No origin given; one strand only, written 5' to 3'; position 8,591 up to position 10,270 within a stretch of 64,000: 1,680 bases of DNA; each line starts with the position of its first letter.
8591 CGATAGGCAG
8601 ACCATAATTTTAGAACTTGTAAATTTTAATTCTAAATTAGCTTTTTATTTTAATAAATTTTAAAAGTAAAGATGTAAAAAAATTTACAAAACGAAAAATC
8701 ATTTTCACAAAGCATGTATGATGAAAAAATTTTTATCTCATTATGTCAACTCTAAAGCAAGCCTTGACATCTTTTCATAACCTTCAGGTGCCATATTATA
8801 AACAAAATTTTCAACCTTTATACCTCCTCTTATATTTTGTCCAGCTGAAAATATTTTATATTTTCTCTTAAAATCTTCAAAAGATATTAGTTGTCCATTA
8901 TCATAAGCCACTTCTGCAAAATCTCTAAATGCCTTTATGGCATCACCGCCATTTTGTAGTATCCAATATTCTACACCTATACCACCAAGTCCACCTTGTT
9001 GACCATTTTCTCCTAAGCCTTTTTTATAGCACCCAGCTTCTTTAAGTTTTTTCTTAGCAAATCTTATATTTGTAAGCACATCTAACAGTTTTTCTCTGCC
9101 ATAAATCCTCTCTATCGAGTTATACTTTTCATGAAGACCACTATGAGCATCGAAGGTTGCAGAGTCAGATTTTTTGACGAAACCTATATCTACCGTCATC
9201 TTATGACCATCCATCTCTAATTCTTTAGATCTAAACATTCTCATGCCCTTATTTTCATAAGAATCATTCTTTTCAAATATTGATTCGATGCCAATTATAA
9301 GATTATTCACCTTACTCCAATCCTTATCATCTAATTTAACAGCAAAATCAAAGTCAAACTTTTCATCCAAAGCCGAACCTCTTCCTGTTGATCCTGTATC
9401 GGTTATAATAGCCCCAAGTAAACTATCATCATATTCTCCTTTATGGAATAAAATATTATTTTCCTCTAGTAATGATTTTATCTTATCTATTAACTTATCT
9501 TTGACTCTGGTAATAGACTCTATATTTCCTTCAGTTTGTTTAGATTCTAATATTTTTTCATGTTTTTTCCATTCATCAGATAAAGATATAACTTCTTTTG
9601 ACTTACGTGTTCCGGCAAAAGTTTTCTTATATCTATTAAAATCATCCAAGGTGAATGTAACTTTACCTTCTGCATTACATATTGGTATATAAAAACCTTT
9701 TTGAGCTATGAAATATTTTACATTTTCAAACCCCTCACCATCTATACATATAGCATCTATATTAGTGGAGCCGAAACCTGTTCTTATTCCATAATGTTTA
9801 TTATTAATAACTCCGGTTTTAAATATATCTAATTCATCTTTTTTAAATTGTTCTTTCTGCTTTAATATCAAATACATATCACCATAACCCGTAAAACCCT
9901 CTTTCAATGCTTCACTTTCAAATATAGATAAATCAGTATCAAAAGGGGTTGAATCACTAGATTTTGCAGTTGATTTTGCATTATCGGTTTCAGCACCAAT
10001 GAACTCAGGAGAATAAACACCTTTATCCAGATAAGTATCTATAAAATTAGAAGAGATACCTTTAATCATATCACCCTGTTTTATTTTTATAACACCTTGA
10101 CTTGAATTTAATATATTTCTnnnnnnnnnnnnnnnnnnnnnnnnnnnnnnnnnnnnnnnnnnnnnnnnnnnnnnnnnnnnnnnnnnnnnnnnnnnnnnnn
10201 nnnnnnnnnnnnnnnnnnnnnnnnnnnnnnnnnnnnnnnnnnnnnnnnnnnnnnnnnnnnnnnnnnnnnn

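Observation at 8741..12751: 1336-aa low-complexity giant protein ending in a pol-beta-type nucleotidyltransferase domain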

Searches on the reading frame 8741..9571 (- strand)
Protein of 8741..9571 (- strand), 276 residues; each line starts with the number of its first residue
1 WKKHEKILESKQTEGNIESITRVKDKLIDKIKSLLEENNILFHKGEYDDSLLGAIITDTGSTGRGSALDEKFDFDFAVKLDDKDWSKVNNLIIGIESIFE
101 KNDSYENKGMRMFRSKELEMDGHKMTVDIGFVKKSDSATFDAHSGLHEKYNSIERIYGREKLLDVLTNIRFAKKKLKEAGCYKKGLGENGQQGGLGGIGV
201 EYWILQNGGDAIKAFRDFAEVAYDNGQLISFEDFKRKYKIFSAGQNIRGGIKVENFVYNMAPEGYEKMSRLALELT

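Call 11: find_homologous_proteins(query=window:8741-9571:-, max_evalue=0.01)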
Query window:8741-9571:- (276 aa): 12 proteins with E <= 0.01 among 1551 candidates.
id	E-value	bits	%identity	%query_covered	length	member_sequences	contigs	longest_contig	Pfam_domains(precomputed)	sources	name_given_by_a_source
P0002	9.5e-160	549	90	100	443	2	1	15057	-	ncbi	-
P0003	7.9e-89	316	53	100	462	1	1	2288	-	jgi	jgi:hypothetical protein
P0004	1.5e-81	292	60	80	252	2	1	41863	-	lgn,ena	-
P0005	1.5e-69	253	66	64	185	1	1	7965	-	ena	-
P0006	5.5e-67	244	68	60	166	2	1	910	-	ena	-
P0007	1.7e-61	226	67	55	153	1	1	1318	-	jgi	jgi:hypothetical protein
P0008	7.7e-45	172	51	61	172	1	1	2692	-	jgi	jgi:hypothetical protein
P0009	1.3e-38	151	59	42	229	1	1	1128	-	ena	-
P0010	3.1e-32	130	36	82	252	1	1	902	-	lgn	-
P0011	3.9e-29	120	35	95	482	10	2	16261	-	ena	-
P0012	2.2e-26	111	37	80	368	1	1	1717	-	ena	-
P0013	5.3e-26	110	37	80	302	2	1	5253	-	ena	-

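Call 102: search_solved_structures(query=A8, max_evalue=10, show_alignments=5)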
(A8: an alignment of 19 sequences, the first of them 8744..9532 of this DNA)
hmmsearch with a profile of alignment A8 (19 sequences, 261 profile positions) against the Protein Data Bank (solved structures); distinct sequences matched with E-value up to 10: 2.
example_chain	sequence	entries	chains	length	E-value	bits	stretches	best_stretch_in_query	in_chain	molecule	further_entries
6w90_A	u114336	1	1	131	0.17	14.6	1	94-155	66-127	NTF2 fold protein loop-helix-loop design NT-9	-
6g8t_A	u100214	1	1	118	0.87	12.3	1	60-107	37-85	Golgi reassembly-stacking protein 1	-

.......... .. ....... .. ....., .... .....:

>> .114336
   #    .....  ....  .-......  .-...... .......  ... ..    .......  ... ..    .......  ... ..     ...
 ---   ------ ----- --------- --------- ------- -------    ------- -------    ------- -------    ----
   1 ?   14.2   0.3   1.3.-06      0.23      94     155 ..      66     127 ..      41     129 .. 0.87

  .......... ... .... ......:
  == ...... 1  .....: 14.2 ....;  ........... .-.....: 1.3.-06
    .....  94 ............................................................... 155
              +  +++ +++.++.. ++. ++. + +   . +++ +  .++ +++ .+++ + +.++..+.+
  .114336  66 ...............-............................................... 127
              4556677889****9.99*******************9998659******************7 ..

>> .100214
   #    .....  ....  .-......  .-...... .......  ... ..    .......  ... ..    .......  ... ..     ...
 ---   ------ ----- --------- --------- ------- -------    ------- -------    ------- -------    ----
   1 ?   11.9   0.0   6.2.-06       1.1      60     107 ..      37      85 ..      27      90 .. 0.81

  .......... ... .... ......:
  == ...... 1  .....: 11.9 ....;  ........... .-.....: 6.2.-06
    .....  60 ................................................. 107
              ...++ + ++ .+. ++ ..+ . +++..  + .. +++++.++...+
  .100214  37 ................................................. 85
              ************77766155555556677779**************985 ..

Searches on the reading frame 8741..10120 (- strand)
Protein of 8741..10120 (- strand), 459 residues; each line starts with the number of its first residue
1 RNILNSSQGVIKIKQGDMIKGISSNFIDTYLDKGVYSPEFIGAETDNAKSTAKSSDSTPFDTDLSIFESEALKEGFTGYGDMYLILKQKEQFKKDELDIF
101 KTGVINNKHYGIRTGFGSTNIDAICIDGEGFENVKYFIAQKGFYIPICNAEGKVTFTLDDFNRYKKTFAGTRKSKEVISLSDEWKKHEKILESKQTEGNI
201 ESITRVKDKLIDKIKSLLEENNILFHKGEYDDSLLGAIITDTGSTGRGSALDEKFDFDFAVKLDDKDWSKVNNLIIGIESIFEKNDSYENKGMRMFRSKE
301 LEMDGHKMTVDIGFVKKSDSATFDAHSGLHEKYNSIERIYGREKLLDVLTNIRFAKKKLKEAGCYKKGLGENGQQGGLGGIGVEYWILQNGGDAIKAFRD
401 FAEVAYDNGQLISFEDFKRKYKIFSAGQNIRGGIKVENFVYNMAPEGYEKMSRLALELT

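Call 27: search_solved_structures(query=A1, max_evalue=10, show_alignments=3)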
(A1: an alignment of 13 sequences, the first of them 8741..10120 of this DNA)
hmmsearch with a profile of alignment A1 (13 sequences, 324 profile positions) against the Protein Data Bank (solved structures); distinct sequences matched with E-value up to 10: 4.
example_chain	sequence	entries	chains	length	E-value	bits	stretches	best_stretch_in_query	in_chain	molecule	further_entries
6h3j_A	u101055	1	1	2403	0.084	15.3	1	247-304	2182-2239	Protein involved in gliding motility SprA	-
6h3i_A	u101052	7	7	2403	0.084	15.3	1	247-304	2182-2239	Protein involved in gliding motility SprA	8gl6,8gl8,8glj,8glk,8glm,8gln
9h1z_A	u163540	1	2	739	0.82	12.1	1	48-118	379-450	2'-5'-oligoadenylate synthase 2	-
5dhe_A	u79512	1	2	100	1.4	11.3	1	77-116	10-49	Chitinase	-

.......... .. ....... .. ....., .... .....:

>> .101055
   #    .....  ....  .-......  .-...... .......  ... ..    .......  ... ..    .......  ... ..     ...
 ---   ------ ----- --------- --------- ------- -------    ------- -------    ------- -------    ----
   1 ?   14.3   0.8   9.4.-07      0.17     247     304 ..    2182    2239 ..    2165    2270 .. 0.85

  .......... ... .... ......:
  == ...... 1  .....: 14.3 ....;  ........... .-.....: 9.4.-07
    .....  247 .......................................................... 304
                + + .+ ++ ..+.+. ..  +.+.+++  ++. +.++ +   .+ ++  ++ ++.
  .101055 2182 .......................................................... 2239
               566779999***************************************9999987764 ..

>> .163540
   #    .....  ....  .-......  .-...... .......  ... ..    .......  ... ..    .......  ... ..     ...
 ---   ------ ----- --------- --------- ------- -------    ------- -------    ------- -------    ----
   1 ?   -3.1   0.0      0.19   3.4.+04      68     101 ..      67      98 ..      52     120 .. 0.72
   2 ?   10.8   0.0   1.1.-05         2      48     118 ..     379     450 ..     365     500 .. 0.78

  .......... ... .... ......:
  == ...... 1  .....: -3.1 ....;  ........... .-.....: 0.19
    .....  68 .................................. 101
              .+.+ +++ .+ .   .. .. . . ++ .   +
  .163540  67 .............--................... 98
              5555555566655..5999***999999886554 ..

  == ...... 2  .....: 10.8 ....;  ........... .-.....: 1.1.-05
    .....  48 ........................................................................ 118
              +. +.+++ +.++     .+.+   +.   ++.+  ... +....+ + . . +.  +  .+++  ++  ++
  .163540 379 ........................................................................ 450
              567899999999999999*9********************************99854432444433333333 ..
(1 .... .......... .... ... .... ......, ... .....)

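Call 29: find_related_loci(query=A1, collection=genome_contigs, flank=10000)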
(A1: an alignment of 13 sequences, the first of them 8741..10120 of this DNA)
Query A1 (459 aa) in genome_contigs; peptide patterns used: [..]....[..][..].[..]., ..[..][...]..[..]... (x = any residue, [..] = any of these).
392 stretches matched a pattern; 143 encode a relative of the query (tblastn E <= 1e-3); the best 80 are kept; 79 distinct loci.
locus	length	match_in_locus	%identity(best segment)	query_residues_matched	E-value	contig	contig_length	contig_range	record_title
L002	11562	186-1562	92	1-459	0e+0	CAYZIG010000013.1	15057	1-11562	MAG TPA_asm: uncultured Candidatus Saccharibacteria bacterium isolate SRP220891_co5_90 genome assembly, contig: NODE_265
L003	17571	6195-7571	88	1-459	0e+0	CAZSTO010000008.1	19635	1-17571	MAG TPA_asm: uncultured Candidatus Saccharibacteria bacterium isolate SRP135725_co1_69 genome assembly, contig: NODE_350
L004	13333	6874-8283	61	1-459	2e-174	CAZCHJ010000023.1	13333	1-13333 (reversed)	MAG TPA_asm: uncultured Gammaproteobacteria bacterium isolate SRP135725_co1_448 genome assembly, contig: NODE_6314_lengt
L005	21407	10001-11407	61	1-459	5e-172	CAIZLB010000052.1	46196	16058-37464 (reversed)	uncultured bacterium isolate Loc080925-6m_bin-0369 genome assembly, contig: bin-0369:52/57, whole genome shotgun sequenc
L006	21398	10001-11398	60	1-455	4e-174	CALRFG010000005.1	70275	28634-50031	MAG: Candidatus Nomurabacteria bacterium isolate ZE-17mar17-71 genome assembly, contig: ZE-13mar17-C171, whole genome sh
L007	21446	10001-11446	46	1-455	1e-132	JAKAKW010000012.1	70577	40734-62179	MAG: bacterium isolate WY4.bin98 NODE_407_length_70577_cov_2.505550, whole genome shotgun sequence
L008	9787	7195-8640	51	1-455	1e-145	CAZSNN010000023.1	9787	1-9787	MAG TPA_asm: uncultured Gammaproteobacteria bacterium isolate binchicken_co45_657 genome assembly, contig: NODE_13052_le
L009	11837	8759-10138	34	11-451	2e-70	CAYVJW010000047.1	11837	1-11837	MAG TPA_asm: uncultured Candidatus Peribacteria bacterium isolate binchicken_co65_50 genome assembly, contig: NODE_21383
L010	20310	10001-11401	35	6-451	4e-67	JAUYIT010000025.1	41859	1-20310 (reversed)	MAG: Candidatus Komeilibacteria bacterium isolate C24_metabat.bin.105 C24_k141_638431, whole genome shotgun sequence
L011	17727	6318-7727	34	7-454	1e-63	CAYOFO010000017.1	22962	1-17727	MAG TPA_asm: uncultured Gammaproteobacteria bacterium isolate SRP296810_co1_123 genome assembly, contig: NODE_2175_lengt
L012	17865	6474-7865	35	5-451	3e-62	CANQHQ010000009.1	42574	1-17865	MAG: uncultured Bacilli bacterium isolate Lapin-030__bin17 genome assembly, contig: Lapin-030__NODE_1312_length_42574_co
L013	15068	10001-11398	34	1-451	9e-62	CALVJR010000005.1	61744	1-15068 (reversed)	MAG: uncultured Bacilli bacterium isolate BRZ_BH__bin66 genome assembly, contig: BRZ_BH__NODE_517_length_61744_cov_16.12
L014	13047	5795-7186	34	6-451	6e-60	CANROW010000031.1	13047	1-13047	MAG: uncultured Bacilli bacterium isolate Lapin-020__bin10 genome assembly, contig: Lapin-020__NODE_6714_length_13047_co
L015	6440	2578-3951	34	11-452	3e-59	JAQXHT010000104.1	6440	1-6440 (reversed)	MAG: bacterium isolate SUG1206 k141_3893984, whole genome shotgun sequence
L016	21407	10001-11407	33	1-452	9e-59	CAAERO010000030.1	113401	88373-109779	MAG TPA_asm: Bacilli bacterium, isolate HGM10844, WGS project CAAERO010000000 data, contig: ERS608518_21_k95_91699, whol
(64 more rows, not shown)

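Call 81: search_protein_families(library=pfam, alignment_id=A6, max_evalue=0.00001)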
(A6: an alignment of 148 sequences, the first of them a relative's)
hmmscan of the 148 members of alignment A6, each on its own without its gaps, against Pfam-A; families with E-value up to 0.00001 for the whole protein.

A. member 1, L004:3561-3899:- (113 aa): 0 families

B. families by the number of members that match (of 148 scanned): 130 families (the first 25 are shown)
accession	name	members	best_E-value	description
PF00905.27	Transpeptidase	3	1.8e-74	Penicillin binding protein transpeptidase domain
PF03717.20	PBP_dimer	3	5.1e-28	Penicillin-binding Protein dimerisation domain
PF00239.26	Resolvase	3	8.3e-26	Resolvase, N terminal domain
PF07724.20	AAA_2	3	1e-23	AAA domain (Cdc48 subfamily)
PF03793.24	PASTA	3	2.8e-17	PASTA domain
PF01245.26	Ribosomal_L19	2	2.5e-43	Ribosomal protein L19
PF00300.27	His_Phos_1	2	1.1e-34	Histidine phosphatase superfamily (branch 1)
PF00849.27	PseudoU_synth_2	2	5.1e-34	RNA pseudouridylate synthase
PF00005.33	ABC_tran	2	2.8e-27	ABC transporter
PF07508.19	Recombinase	2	5.1e-26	Recombinase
PF10412.15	TrwB_AAD_bind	2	1.3e-24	Type IV secretion-system coupling protein DNA-binding domain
PF04542.20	Sigma70_r2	2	1.5e-22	Sigma-70 region 2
PF00004.35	AAA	2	6.7e-13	ATPase family associated with various cellular activities (AAA)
PF01966.28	HD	2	9.9e-12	HD domain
PF10612.14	Spore-coat_CotZ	2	1.7e-11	Spore coat protein Z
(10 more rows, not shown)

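Call 82: search_protein_families(library=padloc, alignment_id=A6, max_evalue=0.00001)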
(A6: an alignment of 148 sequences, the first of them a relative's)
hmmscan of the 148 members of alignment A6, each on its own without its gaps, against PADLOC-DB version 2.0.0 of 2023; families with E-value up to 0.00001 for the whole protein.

A. member 1, L004:3561-3899:- (113 aa): 0 families

B. families by the number of members that match (of 148 scanned): 141 families (the first 25 are shown)
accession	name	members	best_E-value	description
PDLC04140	mad8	3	2.1e-22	mads_8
PDLC04841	PDC-S04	2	6.1e-74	-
PDLC02203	MzaA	2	3.4e-48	-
PDLC04135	mad3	2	5.1e-24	mads_3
PDLC04232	IetA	2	3.7e-06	-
PDLC02188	HerA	1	1.1e-253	-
PDLC04105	HerA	1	8.7e-141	-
PDLC04605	PDC-M37B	1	8.3e-132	-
PDLC04962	PDC-S22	1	7e-118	-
PDLC04606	PDC-M37B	1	3.2e-115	-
PDLC04807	PDC-S02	1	2.4e-112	-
PDLC04803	PDC-S02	1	2.6e-94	-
PDLC04104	HerA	1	6.3e-91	-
PDLC04842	PDC-S04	1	5.6e-86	-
PDLC04602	PDC-M37A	1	2e-85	-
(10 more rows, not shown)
